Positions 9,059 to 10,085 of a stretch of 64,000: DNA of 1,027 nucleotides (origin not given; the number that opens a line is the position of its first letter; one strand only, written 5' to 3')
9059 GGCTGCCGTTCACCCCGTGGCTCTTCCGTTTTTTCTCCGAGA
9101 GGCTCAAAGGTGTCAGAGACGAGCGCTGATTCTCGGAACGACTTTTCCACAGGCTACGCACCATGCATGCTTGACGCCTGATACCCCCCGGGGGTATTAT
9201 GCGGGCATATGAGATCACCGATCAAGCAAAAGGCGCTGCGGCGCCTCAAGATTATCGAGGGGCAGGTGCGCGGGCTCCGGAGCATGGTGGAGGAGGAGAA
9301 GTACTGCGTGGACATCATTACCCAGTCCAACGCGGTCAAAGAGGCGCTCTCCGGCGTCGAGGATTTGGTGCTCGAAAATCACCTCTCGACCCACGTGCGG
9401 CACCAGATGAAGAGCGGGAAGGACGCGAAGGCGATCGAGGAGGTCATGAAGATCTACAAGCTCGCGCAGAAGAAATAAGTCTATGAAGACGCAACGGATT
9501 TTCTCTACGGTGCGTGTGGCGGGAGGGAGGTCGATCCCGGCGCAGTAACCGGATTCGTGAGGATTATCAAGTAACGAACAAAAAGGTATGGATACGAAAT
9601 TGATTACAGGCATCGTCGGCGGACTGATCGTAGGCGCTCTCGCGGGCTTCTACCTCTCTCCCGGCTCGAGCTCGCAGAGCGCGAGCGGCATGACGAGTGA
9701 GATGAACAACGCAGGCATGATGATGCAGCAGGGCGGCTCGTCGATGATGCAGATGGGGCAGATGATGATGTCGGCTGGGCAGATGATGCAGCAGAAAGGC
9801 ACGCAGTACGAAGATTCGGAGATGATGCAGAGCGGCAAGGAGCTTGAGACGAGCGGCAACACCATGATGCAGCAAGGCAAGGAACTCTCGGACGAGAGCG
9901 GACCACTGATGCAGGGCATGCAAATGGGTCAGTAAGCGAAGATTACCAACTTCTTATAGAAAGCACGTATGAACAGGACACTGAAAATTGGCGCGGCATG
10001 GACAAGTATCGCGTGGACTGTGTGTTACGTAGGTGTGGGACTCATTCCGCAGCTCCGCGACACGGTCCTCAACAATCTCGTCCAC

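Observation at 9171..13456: Two identical 17-bp palindromes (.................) as CsoR-type operators; leaderless csoR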

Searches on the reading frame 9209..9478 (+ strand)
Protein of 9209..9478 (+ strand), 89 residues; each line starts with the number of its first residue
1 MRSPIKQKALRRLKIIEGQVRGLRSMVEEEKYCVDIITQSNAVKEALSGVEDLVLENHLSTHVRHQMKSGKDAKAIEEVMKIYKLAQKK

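Call 6: search_protein_families(library=pfam, proteins=[window:9209-9478:+], max_evalue=0.01)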
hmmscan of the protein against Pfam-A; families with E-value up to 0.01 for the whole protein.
window:9209-9478:+ (89 aa): 1 family
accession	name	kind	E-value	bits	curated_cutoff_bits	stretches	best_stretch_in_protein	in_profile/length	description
PF02583.22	Trns_repr_metal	-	3.3e-26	91.9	22.8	1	6-83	2-76/78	Metal-sensitive transcriptional repressor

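Call 11: find_homologous_proteins(query=window:9209-9478:+, max_evalue=0.00001)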
Query window:9209-9478:+ (89 aa): 3034 proteins with E <= 0.00001 among 3036 candidates; the best 120 are listed.
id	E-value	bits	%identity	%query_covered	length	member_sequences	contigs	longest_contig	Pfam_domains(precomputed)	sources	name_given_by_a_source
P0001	4.1e-48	178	100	100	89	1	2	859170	PF02583.23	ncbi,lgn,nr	ncbi:MAG: metal-sensitive transcriptional regulator [Candidatus Kaiserbacteria bacterium]|nr:MAG: me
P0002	8.5e-40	152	83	100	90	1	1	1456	PF02583.23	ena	-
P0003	4.1e-38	146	79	100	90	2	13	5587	PF02583.23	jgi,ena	-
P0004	1.0e-37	145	80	100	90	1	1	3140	PF02583.23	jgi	jgi:CsoR family transcriptional regulator, copper-sensing transcriptional repressor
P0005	2.4e-37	144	75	100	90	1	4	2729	PF02583.23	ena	-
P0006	2.5e-37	144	76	100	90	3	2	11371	PF02583.23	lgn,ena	-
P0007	2.7e-37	144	76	100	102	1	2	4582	PF02583.23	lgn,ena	-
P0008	2.9e-37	144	76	100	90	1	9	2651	PF02583.23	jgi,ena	-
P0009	3.4e-37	143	80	100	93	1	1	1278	PF02583.23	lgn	-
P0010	3.7e-37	143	78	100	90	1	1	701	PF02583.23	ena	-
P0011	3.7e-37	143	78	100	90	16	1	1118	PF02583.23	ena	-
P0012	3.9e-37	143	75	100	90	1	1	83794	PF02583.23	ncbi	-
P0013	4.8e-37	143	78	100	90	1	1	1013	PF02583.23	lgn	-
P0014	5.7e-37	143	78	100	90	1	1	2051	PF02583.23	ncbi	-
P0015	6.8e-37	142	79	100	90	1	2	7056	PF02583.23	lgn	-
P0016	8.3e-37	142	76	100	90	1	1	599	PF02583.23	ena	-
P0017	8.3e-37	142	78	100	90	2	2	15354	PF02583.23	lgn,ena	-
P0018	8.7e-37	142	75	100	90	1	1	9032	PF02583.23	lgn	-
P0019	9.6e-37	142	78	100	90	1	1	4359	PF02583.23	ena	-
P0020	1.0e-36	142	75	100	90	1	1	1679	PF02583.23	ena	-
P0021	1.1e-36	142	76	100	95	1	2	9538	PF02583.23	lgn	-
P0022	1.1e-36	142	75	100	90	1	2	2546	PF02583.23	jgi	jgi:DNA-binding FrmR family transcriptional regulator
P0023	1.2e-36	142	76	100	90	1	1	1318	PF02583.23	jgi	jgi:DNA-binding FrmR family transcriptional regulator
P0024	1.2e-36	142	73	100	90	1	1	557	PF02583.23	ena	-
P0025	1.2e-36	142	76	100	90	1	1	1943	PF02583.23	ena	-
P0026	1.8e-36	141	75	100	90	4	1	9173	PF02583.23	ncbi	-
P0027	2.4e-36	141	74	100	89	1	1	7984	PF02583.23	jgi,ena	-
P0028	2.5e-36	141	76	100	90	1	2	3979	PF02583.23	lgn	-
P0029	2.8e-36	141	79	100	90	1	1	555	PF02583.23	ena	-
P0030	2.9e-36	140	76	100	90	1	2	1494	PF02583.23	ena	-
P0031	3.0e-36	140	75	100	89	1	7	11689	PF02583.23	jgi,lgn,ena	-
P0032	3.1e-36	140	76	100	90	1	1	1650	PF02583.23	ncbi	-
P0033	4.3e-36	140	74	100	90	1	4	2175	PF02583.23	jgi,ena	-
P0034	4.7e-36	140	74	100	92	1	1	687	PF02583.23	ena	-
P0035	5.0e-36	140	76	100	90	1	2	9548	PF02583.23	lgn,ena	-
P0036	5.1e-36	140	78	100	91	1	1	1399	PF02583.23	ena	-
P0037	5.4e-36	140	78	100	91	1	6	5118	PF02583.23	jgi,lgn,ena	-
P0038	5.8e-36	140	76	100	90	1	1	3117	PF02583.23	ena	-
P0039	6.4e-36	139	75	100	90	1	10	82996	PF02583.23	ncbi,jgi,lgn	jgi:DNA-binding FrmR family transcriptional regulator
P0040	6.9e-36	139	74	100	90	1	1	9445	PF02583.23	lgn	-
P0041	7.8e-36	139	78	100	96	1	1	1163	PF02583.23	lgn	-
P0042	8.1e-36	139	75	100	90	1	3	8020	PF02583.23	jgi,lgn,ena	-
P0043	8.2e-36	139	76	100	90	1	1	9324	PF02583.23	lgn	-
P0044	8.3e-36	139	75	100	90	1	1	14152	PF02583.23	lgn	-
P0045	8.4e-36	139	75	100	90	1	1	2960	PF02583.23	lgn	-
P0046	8.5e-36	139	75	100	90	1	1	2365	PF02583.23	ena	-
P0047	8.6e-36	139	75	100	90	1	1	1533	PF02583.23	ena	-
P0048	8.8e-36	139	73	100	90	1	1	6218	PF02583.23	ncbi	-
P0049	9.3e-36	139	74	100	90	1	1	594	PF02583.23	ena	-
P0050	1.0e-35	139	76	100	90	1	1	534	PF02583.23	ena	-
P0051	1.2e-35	138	74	100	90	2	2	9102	PF02583.23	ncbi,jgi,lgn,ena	-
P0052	1.3e-35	138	76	99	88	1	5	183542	PF02583.23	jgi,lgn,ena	-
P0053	1.4e-35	138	74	100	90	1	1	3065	PF02583.23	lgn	-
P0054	1.5e-35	138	73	100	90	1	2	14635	PF02583.23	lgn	-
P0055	1.5e-35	138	73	100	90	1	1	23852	PF02583.23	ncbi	-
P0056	1.5e-35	138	76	100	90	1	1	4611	PF02583.23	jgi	jgi:DNA-binding FrmR family transcriptional regulator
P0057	1.6e-35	138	76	100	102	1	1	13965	PF02583.23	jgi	jgi:CsoR family transcriptional regulator, copper-sensing transcriptional repressor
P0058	1.8e-35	138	72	100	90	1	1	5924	PF02583.23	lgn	-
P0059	1.8e-35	138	73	100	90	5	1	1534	PF02583.23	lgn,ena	-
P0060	1.8e-35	138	73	100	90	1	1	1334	PF02583.23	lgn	-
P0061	2.1e-35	138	75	100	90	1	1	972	PF02583.23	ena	-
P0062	2.3e-35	138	72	100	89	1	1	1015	PF02583.23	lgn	-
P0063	2.3e-35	138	74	100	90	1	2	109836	PF02583.23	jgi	jgi:CsoR family transcriptional regulator, copper-sensing transcriptional repressor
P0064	2.3e-35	138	75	100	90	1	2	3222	PF02583.23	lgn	-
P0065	2.4e-35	138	72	100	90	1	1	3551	PF02583.23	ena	-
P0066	2.6e-35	137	74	100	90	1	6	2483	PF02583.23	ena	-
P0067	2.6e-35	137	75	100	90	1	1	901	PF02583.23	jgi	jgi:DNA-binding FrmR family transcriptional regulator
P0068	2.7e-35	137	76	100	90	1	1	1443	PF02583.23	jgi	jgi:CsoR family transcriptional regulator, copper-sensing transcriptional repressor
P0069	3.0e-35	137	75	100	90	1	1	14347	PF02583.23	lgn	-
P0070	3.1e-35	137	78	100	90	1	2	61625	PF02583.23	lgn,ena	-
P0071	3.2e-35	137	75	99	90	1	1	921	PF02583.23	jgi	jgi:DNA-binding FrmR family transcriptional regulator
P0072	3.4e-35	137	75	100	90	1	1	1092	PF02583.23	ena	-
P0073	3.6e-35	137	74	100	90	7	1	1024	PF02583.23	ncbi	-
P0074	3.7e-35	137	75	100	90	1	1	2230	PF02583.23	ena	-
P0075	3.8e-35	137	73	100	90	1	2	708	PF02583.23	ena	-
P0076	3.8e-35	137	75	100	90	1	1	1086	PF02583.23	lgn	-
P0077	4.1e-35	137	73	99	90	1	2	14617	PF02583.23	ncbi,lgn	-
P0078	4.3e-35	137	76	99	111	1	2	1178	PF02583.23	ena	-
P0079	4.4e-35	137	73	100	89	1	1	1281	PF02583.23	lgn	-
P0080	4.5e-35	137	72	100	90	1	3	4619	PF02583.23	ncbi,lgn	-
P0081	4.6e-35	137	75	100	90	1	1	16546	PF02583.23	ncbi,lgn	-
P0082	4.7e-35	137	75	100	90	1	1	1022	PF02583.23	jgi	jgi:DNA-binding FrmR family transcriptional regulator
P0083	4.7e-35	137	74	100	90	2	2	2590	PF02583.23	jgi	jgi:DNA-binding FrmR family transcriptional regulator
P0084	4.8e-35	137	74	100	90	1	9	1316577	PF02583.23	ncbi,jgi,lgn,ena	ncbi:MAG: metal-sensing transcriptional repressor [Patescibacteria group bacterium]|jgi:DNA-binding 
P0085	4.9e-35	137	73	100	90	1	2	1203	PF02583.23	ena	-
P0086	5.4e-35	136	72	100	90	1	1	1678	PF02583.23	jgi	jgi:CsoR family transcriptional regulator, copper-sensing transcriptional repressor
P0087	5.4e-35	136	71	100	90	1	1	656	PF02583.23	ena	-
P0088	5.4e-35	136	73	100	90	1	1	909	PF02583.23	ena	-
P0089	5.7e-35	136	73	100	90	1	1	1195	PF02583.23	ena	-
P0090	5.8e-35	136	73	100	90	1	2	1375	PF02583.23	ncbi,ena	-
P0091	5.8e-35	136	73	100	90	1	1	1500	PF02583.23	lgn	-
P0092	5.8e-35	136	74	99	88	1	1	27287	PF02583.23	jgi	jgi:DNA-binding FrmR family transcriptional regulator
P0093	6.0e-35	136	74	100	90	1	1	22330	PF02583.23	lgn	-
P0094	6.2e-35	136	74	100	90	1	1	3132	PF02583.23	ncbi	-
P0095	6.2e-35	136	75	100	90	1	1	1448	PF02583.23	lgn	-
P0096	7.1e-35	136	74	100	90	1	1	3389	PF02583.23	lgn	-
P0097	7.5e-35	136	73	100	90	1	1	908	PF02583.23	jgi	jgi:DNA-binding FrmR family transcriptional regulator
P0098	7.6e-35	136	72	100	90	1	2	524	PF02583.23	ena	-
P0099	7.6e-35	136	72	100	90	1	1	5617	PF02583.23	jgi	jgi:CsoR family transcriptional regulator, copper-sensing transcriptional repressor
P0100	7.7e-35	136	74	100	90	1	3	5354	PF02583.23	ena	-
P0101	8.0e-35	136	73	100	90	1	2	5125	PF02583.23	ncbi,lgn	-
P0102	8.0e-35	136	75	100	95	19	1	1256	PF02583.23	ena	-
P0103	8.2e-35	136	73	100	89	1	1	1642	PF02583.23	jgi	jgi:CsoR family transcriptional regulator, copper-sensing transcriptional repressor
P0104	8.3e-35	136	71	100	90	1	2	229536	PF02583.23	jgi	jgi:DNA-binding FrmR family transcriptional regulator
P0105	8.5e-35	136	75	100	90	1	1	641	PF02583.23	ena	-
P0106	8.5e-35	136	73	100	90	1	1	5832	PF02583.23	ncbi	-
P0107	9.0e-35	136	72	100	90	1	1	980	PF02583.23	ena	-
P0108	9.0e-35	136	74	100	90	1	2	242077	PF02583.23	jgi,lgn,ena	-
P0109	9.5e-35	136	74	100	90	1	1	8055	PF02583.23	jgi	jgi:CsoR family transcriptional regulator, copper-sensing transcriptional repressor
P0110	9.5e-35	136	72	100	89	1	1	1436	PF02583.23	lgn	-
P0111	1.1e-34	135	73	100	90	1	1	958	PF02583.23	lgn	-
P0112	1.1e-34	135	73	100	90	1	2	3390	PF02583.23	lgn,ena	-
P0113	1.1e-34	135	71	100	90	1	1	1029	PF02583.23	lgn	-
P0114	1.2e-34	135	75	100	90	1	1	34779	PF02583.23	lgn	-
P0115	1.2e-34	135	74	100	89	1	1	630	PF02583.23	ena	-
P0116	1.3e-34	135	74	100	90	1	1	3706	PF02583.23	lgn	-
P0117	1.3e-34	135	73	100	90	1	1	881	PF02583.23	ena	-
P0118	1.4e-34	135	73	100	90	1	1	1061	PF02583.23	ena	-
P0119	1.4e-34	135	71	100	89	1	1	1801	PF02583.23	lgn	-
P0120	1.4e-34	135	73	100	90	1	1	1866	PF02583.23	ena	-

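Call 12: find_encoding_contigs(protein=window:9209-9478:+, flank=6000, max_places=8)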
Protein window:9209-9478:+ (89 aa): 2 contigs read that carry it; 2 places shown.
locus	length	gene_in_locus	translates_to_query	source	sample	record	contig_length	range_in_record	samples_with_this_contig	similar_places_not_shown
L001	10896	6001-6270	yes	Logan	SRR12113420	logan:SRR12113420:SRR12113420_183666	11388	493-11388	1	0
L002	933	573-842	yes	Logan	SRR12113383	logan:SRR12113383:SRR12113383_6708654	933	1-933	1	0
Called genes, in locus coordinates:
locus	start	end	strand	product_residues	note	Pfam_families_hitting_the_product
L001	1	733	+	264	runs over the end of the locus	PF06300:Tsp45I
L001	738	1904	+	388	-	PF03602:Cons_hypoth95 (faint), PF01555:N6_N4_Mtase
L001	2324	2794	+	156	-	-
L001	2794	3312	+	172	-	-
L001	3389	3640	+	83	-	PF13376:OmdA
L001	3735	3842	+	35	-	-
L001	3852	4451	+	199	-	-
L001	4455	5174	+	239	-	PF01925:TauE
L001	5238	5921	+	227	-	PF09997:DUF2238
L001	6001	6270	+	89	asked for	PF02583:Trns_repr_metal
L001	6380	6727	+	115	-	-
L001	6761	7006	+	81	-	PF18926:DUF5676 (weak)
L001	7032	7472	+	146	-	-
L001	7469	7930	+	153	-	-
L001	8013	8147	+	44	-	PF19335:HMBD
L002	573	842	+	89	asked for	PF02583:Trns_repr_metal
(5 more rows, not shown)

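Call 13: search_solved_structures(query=window:9209-9478:+, max_evalue=0.001, show_alignments=5)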
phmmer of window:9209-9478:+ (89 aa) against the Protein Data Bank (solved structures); distinct sequences matched with E-value up to 0.001: 10.
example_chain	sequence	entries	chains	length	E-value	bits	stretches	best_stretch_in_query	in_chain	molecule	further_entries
4m1p_A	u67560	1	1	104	1e-13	54.5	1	8-84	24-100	Copper-sensitive operon repressor (CsoR)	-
4adz_A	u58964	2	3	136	3.8e-12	49.6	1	6-81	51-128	CSOR | COPPER SENSITIVE OPERON REPRESSOR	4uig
3aai_A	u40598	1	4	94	2.4e-11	47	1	4-84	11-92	Copper homeostasis operon regulatory protein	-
2hh7_A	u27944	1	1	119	7.6e-11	45.4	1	6-84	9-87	Hypothetical protein CsoR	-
5fmn_A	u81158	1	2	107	4.3e-09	39.8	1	7-76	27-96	INRS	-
7mq1_A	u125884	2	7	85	4.2e-08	36.7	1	8-73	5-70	Copper-sensing transcriptional repressor csoR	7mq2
7mq3_A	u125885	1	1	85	1.1e-07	35.4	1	8-73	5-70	Copper-sensing transcriptional repressor csoR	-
6ahx_A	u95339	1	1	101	6e-07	33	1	6-83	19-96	Putative cytosolic protein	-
5lbm_A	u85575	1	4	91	5.3e-05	26.9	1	6-83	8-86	Transcriptional repressor FrmR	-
5lcy_A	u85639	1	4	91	0.0001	26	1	6-65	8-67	Frmr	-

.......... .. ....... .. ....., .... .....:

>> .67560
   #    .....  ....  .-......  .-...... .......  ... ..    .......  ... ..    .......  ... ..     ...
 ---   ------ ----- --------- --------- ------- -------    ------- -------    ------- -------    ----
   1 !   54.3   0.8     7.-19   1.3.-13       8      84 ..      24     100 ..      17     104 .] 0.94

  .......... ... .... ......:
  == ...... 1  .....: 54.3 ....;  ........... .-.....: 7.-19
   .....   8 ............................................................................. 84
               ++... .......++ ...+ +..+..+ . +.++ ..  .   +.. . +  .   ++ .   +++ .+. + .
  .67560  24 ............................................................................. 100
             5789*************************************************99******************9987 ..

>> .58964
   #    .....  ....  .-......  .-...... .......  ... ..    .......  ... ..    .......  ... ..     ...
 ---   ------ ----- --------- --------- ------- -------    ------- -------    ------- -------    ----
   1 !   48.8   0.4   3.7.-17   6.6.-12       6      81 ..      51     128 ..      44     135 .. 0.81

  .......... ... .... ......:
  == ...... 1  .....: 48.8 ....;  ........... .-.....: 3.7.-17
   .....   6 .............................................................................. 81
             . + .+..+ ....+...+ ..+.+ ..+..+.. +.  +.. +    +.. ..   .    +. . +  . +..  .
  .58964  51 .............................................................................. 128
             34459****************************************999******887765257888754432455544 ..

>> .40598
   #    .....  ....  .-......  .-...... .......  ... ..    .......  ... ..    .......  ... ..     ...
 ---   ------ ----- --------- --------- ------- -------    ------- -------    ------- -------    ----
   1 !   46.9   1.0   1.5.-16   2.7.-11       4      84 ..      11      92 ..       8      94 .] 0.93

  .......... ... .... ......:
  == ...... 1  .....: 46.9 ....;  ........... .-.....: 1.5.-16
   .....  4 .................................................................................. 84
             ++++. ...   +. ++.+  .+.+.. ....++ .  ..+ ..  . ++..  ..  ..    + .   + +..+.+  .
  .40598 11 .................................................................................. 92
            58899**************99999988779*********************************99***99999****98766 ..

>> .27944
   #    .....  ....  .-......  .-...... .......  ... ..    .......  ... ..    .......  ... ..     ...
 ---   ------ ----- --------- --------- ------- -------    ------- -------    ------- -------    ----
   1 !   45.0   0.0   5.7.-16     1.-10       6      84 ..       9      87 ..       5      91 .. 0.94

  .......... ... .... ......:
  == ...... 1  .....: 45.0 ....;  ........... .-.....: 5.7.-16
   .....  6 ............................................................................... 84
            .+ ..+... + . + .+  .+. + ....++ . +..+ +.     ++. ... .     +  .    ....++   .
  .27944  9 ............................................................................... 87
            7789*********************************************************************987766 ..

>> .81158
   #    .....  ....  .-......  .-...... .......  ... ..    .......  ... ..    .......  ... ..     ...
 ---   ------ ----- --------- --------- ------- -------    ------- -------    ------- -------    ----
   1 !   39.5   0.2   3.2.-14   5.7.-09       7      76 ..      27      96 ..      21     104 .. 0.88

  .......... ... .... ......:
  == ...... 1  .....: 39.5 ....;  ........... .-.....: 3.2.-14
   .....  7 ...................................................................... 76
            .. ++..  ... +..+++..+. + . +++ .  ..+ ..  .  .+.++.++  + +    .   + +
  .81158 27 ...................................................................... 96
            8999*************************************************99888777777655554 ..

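Call 14: search_protein_families(library=ncbifam, proteins=[window:9209-9478:+], max_evalue=0.001)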
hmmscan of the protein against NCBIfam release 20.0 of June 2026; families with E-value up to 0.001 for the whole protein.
window:9209-9478:+ (89 aa): 3 families
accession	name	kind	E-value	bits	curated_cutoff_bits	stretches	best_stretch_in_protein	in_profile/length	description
NF052430.1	repress_RicR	exception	1.7e-17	63.8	175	1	6-73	8-75/93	copper-sensing transcriptional repressor RicR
NF011613.0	PRK15039.1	equivalog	4.8e-11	43.2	138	1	6-82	8-84/90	Ni(II)/Co(II)-binding transcriptional repressor RcnR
NF008464.0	PRK11352.1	equivalog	1e-09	38.7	133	1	6-82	8-85/91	formaldehyde-responsive transcriptional repressor FrmR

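Call 18: find_related_loci(query=A1, collection=genome_contigs, flank=5000)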
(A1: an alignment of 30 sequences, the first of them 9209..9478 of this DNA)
Query A1 (89 aa) in genome_contigs; peptide patterns used: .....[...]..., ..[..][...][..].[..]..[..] (x = any residue, [..] = any of these).
492 stretches matched a pattern; 266 encode a relative of the query (tblastn E <= 1e-3); the best 80 are kept; 80 distinct loci.
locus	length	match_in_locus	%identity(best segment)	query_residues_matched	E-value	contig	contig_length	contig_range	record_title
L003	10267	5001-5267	76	1-89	2e-42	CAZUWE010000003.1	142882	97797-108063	MAG TPA_asm: uncultured Candidatus Peribacteria bacterium isolate SRP342105_co1_252 genome assembly, contig: NODE_129_le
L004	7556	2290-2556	75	1-89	2e-42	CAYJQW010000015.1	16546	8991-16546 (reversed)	MAG TPA_asm: uncultured Candidatus Saccharibacteria bacterium isolate ERP125453_co1_258 genome assembly, contig: NODE_35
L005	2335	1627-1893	72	1-89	6e-42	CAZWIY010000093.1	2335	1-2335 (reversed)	MAG TPA_asm: uncultured Candidatus Saccharibacteria bacterium isolate SRP278252_co1_58 genome assembly, contig: NODE_103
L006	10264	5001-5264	73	1-88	2e-41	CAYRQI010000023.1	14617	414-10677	MAG TPA_asm: uncultured Candidatus Saccharibacteria bacterium isolate SRP124282_co5_37 genome assembly, contig: NODE_348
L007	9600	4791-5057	75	1-89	1e-41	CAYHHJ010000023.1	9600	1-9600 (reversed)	MAG TPA_asm: uncultured Candidatus Peribacteria bacterium isolate ERP119702_co1_18 genome assembly, contig: NODE_9640_le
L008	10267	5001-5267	73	1-89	7e-42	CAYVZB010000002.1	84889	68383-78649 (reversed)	MAG TPA_asm: uncultured Candidatus Saccharibacteria bacterium isolate SRP135725_co1_493 genome assembly, contig: NODE_15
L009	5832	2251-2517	73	1-89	1e-41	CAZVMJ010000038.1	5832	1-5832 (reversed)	MAG TPA_asm: uncultured Candidatus Saccharibacteria bacterium isolate SRP292972_co3_52 genome assembly, contig: NODE_480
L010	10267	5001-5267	74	1-89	1e-41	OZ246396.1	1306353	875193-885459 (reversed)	MAG: uncultured Candidatus Peribacteria bacterium isolate ERP119705_co14_83 genome assembly, chromosome: 1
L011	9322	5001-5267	70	1-89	2e-41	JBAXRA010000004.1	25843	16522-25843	MAG: bacterium isolate ELA571 MAG571_4, whole genome shotgun sequence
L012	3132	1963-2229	74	1-89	3e-41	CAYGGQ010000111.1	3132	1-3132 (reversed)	MAG TPA_asm: uncultured Gammaproteobacteria bacterium isolate ERP113451_co3_125 genome assembly, contig: NODE_38028_leng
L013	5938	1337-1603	73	1-89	8e-41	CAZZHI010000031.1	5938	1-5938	MAG TPA_asm: uncultured Candidatus Saccharibacteria bacterium isolate SRP286056_co1_201 genome assembly, contig: NODE_19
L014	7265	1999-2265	71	1-89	4e-41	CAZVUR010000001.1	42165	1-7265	MAG TPA_asm: uncultured Candidatus Saccharibacteria bacterium isolate SRP133034_co1_59 genome assembly, contig: NODE_728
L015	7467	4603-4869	73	1-89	6e-41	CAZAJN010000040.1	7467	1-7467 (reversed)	MAG TPA_asm: uncultured Bdellovibrionales bacterium isolate binchicken_co169_45 genome assembly, contig: k99_74396, whol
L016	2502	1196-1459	76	1-88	4e-41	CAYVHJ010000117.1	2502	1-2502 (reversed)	MAG TPA_asm: uncultured Candidatus Saccharibacteria bacterium isolate SRP269290_co2_340 genome assembly, contig: NODE_72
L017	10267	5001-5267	70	1-89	6e-41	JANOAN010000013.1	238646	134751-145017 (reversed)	MAG: bacterium isolate VAR_18_metabat_30 VAR_18_k141_422021, whole genome shotgun sequence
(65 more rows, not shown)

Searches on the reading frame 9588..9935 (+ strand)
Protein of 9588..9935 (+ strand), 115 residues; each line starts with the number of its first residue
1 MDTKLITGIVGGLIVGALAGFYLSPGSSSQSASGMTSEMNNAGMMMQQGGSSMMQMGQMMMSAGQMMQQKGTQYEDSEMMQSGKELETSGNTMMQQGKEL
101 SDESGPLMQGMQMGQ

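Call 6: search_protein_families(library=pfam, proteins=[window:9588-9935:+], max_evalue=0.01)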
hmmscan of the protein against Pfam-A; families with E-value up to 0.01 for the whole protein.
window:9588-9935:+ (115 aa): 0 families
